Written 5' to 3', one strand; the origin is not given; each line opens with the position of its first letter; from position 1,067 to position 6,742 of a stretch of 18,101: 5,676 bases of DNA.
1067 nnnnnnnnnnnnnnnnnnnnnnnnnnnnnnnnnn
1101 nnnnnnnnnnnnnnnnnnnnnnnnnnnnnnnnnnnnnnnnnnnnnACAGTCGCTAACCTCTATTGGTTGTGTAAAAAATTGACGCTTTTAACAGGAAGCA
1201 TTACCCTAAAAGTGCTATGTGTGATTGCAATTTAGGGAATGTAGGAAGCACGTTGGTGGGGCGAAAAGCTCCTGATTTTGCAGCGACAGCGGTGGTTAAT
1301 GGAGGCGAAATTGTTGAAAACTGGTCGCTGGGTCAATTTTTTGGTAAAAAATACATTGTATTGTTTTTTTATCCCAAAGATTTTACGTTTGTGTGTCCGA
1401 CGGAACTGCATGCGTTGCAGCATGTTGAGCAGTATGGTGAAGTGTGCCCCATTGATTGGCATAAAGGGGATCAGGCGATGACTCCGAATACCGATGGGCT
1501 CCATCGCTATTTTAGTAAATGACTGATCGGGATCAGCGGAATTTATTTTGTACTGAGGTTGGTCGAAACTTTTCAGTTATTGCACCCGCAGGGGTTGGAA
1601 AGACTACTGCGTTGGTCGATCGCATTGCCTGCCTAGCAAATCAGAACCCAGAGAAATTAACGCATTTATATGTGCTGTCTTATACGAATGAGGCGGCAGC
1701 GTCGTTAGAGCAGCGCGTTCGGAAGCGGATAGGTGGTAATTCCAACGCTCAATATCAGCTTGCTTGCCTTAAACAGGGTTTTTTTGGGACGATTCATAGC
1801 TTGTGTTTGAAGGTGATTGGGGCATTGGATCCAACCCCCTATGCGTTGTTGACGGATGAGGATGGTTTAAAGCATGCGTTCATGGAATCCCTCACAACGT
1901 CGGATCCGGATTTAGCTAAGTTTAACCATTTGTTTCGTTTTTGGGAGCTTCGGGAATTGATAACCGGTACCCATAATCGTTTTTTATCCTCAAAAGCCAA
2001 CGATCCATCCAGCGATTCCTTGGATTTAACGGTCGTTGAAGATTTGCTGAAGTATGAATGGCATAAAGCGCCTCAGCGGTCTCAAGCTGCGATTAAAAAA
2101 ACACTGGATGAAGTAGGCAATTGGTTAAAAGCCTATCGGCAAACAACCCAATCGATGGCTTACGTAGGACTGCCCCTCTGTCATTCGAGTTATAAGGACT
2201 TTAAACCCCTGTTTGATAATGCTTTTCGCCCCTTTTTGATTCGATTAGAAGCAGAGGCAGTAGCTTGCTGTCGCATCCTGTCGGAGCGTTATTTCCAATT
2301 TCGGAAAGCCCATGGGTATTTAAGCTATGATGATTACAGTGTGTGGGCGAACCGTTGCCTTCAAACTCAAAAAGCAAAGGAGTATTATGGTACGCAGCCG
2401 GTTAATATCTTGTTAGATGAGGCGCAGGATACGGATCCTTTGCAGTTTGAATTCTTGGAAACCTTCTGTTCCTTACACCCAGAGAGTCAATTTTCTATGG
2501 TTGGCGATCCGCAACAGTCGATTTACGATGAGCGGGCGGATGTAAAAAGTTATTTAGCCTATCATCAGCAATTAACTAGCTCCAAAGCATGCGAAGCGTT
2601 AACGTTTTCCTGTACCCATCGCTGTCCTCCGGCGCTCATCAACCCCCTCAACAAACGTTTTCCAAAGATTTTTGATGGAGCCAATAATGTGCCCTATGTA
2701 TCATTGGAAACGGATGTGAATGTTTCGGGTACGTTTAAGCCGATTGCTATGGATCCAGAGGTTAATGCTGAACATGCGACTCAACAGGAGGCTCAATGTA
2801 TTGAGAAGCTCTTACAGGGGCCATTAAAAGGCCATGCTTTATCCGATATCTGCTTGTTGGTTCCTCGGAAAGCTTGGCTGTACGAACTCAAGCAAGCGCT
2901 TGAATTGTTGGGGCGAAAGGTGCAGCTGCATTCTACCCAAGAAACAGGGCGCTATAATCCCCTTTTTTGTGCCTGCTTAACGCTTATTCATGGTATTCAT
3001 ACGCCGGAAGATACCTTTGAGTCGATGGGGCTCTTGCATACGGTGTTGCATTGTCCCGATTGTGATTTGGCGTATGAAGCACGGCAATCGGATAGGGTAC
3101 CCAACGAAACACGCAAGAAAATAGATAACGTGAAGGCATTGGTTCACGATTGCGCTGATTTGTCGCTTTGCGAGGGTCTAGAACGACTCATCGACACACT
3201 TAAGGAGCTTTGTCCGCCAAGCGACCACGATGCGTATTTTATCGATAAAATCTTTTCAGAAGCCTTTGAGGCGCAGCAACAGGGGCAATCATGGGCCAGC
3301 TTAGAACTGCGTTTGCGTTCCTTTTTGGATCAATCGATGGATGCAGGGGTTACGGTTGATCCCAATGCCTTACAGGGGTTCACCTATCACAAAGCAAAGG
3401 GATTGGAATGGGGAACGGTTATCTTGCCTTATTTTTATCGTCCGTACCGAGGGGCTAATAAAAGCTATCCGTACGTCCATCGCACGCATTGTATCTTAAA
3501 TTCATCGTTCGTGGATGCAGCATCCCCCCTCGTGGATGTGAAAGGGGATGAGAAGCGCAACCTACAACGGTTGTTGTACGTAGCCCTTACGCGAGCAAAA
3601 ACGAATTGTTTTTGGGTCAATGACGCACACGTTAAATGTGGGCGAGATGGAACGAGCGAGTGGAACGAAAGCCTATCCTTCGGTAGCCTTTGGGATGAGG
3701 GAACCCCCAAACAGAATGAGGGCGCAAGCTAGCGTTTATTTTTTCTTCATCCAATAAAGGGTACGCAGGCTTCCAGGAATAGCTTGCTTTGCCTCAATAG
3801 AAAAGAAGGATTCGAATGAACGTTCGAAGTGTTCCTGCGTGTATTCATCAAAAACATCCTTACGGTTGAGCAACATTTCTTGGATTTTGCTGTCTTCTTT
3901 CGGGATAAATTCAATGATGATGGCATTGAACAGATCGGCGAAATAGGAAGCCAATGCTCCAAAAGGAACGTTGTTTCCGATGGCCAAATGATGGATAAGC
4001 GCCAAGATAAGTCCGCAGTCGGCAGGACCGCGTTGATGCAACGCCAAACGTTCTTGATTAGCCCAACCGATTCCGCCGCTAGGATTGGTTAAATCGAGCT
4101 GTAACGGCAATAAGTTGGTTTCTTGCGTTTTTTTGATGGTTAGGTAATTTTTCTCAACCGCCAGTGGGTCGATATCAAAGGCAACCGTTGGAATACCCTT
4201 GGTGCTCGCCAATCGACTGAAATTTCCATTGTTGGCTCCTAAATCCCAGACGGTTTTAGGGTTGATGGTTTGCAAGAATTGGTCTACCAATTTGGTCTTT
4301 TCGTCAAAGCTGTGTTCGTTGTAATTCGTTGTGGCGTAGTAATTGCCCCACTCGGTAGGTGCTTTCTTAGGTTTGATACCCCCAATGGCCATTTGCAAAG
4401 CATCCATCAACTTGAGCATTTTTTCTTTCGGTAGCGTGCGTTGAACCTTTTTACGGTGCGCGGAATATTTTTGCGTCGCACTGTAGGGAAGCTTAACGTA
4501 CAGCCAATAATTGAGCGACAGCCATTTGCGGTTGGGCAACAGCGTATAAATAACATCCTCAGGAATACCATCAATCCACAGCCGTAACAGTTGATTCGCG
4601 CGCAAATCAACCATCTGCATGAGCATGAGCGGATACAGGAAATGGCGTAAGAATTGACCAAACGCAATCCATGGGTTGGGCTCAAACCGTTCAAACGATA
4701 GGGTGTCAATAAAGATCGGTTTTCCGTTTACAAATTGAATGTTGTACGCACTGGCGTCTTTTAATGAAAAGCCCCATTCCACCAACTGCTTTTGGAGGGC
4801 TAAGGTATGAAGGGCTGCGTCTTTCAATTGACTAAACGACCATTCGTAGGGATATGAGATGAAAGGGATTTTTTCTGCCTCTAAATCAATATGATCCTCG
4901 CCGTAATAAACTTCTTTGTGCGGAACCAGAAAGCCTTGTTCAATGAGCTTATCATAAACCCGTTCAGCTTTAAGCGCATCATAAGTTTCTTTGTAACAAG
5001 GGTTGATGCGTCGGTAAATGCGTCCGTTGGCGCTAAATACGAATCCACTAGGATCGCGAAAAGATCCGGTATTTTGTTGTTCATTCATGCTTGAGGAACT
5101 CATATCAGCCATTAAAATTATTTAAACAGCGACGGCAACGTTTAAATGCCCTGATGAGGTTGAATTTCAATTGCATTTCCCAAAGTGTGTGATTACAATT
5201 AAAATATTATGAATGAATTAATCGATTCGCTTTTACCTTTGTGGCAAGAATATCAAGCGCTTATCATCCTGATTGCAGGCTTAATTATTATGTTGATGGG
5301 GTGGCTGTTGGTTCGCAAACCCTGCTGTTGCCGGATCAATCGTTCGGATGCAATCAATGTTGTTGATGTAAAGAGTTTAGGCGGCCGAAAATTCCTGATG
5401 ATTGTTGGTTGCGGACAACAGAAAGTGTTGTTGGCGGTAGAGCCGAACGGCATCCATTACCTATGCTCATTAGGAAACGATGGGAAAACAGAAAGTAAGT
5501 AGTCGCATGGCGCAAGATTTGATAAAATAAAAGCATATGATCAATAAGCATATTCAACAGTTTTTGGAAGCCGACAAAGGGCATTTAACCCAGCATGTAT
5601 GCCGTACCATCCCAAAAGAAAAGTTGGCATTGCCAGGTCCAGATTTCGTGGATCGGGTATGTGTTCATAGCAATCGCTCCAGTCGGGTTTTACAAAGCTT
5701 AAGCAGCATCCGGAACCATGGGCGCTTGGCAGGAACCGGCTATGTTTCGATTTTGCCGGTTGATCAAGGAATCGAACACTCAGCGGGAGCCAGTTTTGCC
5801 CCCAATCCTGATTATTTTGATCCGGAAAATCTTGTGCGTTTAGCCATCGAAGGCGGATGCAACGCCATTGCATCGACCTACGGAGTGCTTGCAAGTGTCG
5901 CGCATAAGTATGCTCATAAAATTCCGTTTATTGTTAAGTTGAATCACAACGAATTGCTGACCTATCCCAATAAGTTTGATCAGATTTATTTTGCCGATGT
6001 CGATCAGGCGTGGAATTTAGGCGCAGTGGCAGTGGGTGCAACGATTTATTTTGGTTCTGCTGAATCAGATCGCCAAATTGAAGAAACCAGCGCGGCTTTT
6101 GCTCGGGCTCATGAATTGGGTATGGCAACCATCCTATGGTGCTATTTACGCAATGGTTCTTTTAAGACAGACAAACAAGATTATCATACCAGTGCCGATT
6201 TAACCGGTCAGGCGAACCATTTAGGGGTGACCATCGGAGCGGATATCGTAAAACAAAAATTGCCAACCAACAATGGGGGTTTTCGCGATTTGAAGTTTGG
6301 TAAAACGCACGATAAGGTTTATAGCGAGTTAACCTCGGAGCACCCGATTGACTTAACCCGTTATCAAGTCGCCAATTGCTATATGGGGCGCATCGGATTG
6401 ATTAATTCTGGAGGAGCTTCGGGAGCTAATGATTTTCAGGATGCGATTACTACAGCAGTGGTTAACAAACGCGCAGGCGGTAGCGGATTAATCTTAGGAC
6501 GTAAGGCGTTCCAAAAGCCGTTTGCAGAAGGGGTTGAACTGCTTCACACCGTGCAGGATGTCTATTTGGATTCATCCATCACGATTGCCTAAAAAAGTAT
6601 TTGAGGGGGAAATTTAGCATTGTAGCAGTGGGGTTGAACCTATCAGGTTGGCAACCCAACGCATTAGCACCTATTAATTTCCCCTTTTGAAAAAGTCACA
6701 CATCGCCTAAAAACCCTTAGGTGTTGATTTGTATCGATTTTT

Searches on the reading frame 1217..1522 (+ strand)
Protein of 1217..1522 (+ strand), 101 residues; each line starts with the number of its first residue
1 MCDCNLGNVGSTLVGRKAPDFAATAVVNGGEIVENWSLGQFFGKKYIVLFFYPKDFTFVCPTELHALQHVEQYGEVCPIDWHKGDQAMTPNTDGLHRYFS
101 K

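Call 65: search_protein_families(library=pfam, proteins=[window:1217-1522:+], max_evalue=0.001)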
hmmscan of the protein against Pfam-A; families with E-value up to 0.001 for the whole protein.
window:1217-1522:+ (101 aa): 2 families
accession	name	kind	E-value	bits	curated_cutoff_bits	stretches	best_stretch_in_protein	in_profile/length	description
PF00578.27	AhpC-TSA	-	9.6e-12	45.4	26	1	14-69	1-50/124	AhpC/TSA family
PF10417.14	1-cysPrx_C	-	5.4e-10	39.5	21.1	1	66-101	1-41/41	C-terminal domain of 1-Cys peroxiredoxin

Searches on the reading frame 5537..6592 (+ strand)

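Call 65: search_protein_families(library=pfam, proteins=[window:5537-6592:+], max_evalue=0.001)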
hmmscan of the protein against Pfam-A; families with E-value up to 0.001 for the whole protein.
window:5537-6592:+ (351 aa): 1 family
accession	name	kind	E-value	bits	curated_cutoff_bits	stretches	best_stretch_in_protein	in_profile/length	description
PF01791.15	DeoC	-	2e-64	217.8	23.8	1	71-327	2-229/229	DeoC/LacD family aldolase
